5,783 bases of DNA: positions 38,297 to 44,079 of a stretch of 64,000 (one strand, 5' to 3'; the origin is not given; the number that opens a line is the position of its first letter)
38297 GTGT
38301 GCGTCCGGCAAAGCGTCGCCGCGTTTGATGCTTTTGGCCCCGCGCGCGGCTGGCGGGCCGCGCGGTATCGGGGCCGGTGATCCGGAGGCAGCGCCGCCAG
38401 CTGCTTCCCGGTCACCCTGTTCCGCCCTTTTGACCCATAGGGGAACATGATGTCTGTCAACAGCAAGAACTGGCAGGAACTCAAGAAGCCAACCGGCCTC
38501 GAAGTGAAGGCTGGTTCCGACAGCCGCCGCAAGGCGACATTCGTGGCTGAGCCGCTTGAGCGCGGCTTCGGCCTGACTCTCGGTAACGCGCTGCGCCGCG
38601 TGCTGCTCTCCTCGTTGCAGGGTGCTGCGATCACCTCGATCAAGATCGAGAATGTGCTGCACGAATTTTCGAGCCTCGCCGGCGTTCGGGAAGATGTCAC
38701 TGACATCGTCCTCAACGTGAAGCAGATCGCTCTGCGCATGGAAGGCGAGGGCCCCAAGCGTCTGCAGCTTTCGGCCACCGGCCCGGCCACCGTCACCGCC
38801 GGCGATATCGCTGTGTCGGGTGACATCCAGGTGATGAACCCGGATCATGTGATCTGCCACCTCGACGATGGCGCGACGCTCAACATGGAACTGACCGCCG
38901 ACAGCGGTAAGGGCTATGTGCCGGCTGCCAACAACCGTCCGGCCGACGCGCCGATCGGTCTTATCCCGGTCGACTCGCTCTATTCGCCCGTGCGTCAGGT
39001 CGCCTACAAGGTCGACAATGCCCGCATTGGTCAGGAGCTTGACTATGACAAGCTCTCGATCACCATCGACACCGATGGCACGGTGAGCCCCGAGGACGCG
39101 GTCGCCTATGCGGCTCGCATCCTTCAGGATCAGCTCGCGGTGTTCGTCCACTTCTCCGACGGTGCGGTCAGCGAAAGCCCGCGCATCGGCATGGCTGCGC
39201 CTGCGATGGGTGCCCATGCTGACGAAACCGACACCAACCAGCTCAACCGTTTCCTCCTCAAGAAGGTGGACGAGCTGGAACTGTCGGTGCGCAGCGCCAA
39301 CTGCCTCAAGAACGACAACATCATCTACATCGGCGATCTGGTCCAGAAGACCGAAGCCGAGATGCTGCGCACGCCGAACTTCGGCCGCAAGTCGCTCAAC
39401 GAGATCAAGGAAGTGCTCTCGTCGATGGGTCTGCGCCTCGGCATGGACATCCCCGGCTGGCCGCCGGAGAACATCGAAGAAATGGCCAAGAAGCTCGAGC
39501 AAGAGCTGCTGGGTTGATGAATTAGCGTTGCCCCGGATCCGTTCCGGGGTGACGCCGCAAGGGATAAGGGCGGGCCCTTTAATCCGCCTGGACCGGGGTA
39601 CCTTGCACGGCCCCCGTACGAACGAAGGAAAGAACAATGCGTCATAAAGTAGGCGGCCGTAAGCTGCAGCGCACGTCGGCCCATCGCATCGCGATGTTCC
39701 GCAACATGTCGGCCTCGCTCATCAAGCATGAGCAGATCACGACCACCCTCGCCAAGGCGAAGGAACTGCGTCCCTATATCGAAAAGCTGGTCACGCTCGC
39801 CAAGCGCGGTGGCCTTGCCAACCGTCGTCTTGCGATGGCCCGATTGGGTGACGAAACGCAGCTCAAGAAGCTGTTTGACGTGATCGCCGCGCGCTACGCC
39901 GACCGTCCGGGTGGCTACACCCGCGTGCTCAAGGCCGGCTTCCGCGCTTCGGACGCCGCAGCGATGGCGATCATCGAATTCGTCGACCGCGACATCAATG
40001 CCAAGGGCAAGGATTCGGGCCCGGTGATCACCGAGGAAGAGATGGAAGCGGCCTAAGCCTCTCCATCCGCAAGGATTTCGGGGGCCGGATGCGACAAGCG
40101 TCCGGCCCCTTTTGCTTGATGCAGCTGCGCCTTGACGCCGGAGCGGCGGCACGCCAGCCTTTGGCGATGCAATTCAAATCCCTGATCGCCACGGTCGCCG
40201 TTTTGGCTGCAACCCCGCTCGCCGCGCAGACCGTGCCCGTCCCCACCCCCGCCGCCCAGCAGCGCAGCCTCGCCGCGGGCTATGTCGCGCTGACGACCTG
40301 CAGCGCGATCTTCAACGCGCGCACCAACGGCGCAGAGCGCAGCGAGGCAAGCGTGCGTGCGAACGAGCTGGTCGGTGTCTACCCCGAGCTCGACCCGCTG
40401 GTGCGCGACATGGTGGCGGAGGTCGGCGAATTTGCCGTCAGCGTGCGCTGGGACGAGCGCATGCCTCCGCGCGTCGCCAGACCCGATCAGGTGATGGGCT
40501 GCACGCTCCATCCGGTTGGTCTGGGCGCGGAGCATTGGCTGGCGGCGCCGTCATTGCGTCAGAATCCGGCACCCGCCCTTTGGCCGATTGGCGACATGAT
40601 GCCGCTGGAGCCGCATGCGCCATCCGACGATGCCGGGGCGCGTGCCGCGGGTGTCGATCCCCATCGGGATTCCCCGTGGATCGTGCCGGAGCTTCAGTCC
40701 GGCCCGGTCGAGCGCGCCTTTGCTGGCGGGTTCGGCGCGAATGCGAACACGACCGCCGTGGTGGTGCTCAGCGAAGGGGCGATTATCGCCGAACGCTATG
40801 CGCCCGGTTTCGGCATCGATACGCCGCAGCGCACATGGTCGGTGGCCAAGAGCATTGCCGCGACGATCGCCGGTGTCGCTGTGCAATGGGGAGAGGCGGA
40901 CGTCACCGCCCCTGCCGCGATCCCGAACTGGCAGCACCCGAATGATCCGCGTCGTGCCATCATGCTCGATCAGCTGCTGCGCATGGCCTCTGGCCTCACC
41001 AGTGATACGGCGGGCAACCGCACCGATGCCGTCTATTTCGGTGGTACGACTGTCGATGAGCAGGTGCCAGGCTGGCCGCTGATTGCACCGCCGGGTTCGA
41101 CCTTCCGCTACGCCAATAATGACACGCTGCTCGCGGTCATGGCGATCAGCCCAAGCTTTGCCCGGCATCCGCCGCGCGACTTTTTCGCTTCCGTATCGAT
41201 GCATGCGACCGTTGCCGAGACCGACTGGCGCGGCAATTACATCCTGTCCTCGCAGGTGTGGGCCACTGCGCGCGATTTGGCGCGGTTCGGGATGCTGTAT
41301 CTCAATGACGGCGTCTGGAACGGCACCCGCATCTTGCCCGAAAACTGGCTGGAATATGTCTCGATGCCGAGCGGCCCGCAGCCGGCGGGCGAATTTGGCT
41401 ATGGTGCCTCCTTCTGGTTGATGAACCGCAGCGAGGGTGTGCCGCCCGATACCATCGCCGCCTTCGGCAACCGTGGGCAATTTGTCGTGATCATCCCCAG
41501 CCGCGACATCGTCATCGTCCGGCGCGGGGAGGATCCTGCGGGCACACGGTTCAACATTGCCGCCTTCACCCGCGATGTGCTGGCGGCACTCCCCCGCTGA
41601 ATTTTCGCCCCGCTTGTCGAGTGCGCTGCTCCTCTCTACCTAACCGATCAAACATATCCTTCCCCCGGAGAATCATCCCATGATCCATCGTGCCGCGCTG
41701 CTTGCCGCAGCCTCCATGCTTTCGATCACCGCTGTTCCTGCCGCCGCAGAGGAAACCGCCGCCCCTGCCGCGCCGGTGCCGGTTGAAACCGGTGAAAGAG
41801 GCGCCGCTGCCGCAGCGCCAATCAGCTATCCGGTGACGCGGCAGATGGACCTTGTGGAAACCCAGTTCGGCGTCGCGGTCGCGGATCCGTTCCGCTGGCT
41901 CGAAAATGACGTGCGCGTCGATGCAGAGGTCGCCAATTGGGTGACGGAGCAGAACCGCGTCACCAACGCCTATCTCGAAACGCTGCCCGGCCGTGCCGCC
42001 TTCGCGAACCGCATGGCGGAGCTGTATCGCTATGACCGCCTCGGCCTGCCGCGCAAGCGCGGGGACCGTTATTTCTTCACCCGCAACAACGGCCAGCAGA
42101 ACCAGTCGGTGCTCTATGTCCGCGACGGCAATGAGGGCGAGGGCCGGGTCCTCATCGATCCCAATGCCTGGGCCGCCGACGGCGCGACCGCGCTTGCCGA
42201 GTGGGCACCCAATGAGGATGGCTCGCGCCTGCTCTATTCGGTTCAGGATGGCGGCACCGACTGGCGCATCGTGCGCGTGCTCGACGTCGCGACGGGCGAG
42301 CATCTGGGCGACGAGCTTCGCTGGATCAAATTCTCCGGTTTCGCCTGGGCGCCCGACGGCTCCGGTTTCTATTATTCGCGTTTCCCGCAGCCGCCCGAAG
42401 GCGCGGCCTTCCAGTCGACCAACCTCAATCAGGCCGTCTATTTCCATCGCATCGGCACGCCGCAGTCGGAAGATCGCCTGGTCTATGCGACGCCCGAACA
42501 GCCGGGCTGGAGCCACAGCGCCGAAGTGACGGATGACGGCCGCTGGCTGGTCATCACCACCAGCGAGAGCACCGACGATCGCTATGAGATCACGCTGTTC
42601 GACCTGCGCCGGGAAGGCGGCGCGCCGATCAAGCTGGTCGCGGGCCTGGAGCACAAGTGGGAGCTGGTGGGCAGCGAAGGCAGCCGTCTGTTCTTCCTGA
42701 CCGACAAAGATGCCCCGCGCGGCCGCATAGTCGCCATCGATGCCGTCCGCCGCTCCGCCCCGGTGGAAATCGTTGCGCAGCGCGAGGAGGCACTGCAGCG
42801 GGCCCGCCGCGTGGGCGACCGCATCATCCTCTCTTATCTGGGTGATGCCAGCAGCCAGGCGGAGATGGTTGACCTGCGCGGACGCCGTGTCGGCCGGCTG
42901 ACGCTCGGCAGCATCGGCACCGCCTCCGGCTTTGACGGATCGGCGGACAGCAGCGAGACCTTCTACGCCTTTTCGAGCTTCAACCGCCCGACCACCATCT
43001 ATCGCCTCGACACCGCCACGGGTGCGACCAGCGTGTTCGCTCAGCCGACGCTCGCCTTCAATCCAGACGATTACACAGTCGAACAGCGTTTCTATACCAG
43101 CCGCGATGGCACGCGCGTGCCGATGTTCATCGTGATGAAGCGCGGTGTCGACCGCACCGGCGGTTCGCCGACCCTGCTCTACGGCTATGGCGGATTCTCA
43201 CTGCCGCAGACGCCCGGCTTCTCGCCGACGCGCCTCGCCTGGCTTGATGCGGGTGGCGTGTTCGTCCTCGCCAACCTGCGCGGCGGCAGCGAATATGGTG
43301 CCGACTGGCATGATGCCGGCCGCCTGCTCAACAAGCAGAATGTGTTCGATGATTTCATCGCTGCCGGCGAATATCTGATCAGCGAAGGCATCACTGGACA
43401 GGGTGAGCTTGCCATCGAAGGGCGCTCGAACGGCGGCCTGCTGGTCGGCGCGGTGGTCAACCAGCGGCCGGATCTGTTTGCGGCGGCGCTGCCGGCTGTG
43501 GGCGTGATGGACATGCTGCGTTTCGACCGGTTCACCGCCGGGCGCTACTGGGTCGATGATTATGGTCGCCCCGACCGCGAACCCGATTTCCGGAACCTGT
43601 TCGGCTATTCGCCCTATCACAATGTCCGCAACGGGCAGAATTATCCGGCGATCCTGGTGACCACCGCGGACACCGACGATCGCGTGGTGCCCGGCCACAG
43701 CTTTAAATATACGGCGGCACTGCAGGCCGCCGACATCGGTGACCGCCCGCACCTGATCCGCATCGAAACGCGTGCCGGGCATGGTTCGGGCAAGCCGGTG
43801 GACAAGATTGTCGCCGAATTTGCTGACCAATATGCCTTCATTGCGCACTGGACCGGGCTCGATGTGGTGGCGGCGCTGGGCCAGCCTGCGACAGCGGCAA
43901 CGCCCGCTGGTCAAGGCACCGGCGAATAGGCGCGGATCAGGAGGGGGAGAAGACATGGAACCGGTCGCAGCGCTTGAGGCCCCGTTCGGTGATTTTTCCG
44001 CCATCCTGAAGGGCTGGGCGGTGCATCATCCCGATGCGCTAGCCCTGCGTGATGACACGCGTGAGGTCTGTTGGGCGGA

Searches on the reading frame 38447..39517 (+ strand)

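Call 55: search_protein_families(library=pfam, proteins=[window:38447-39517:+], max_evalue=0.0001)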
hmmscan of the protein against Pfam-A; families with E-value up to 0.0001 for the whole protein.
window:38447-39517:+ (356 aa): 3 families
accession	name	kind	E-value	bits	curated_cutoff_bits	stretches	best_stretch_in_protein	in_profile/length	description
PF01000.31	RNA_pol_A_bac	-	3.2e-35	121.3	33.9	1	65-180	1-119/119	RNA polymerase Rpb3/RpoA insert domain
PF03118.21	RNA_pol_A_CTD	-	2.9e-25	88.2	23.8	1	263-325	4-66/67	Bacterial RNA polymerase, alpha chain C terminal domain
PF01193.29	RNA_pol_L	-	1.9e-24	85.6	24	1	35-230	1-74/74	RNA polymerase Rpb3/Rpb11 dimerisation domain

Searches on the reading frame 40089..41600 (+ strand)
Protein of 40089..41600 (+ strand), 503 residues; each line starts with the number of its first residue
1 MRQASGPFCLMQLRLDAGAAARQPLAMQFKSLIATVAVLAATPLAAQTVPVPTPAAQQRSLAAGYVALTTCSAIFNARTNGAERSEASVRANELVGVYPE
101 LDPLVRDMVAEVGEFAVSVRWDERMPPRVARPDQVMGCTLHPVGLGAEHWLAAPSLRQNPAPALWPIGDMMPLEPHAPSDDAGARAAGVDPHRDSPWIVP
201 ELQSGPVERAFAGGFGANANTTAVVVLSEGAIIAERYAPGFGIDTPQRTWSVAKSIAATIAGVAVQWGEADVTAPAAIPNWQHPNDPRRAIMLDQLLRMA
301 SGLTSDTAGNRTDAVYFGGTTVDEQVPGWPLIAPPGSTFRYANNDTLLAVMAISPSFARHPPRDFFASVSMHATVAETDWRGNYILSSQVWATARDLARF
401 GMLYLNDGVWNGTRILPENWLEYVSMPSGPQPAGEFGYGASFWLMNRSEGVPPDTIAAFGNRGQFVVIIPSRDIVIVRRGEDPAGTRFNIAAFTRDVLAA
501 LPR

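Call 55: search_protein_families(library=pfam, proteins=[window:40089-41600:+], max_evalue=0.0001)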
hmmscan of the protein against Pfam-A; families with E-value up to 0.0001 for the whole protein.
window:40089-41600:+ (503 aa): 1 family
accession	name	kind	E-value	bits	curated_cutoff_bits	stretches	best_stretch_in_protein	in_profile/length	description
PF00144.29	Beta-lactamase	-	3.9e-16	59.6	27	1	220-477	15-305/329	Beta-lactamase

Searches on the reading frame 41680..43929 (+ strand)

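Call 55: search_protein_families(library=pfam, proteins=[window:41680-43929:+], max_evalue=0.0001)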
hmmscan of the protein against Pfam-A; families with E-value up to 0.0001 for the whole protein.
window:41680-43929:+ (749 aa): 2 families
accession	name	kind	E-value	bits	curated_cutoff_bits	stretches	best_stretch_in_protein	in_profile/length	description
PF02897.21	Peptidase_S9_N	-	5.8e-112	374.9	24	1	51-455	2-413/414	Prolyl oligopeptidase, N-terminal beta-propeller domain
PF00326.27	Peptidase_S9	-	2.5e-58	197.5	22.6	1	513-726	2-211/213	Prolyl oligopeptidase family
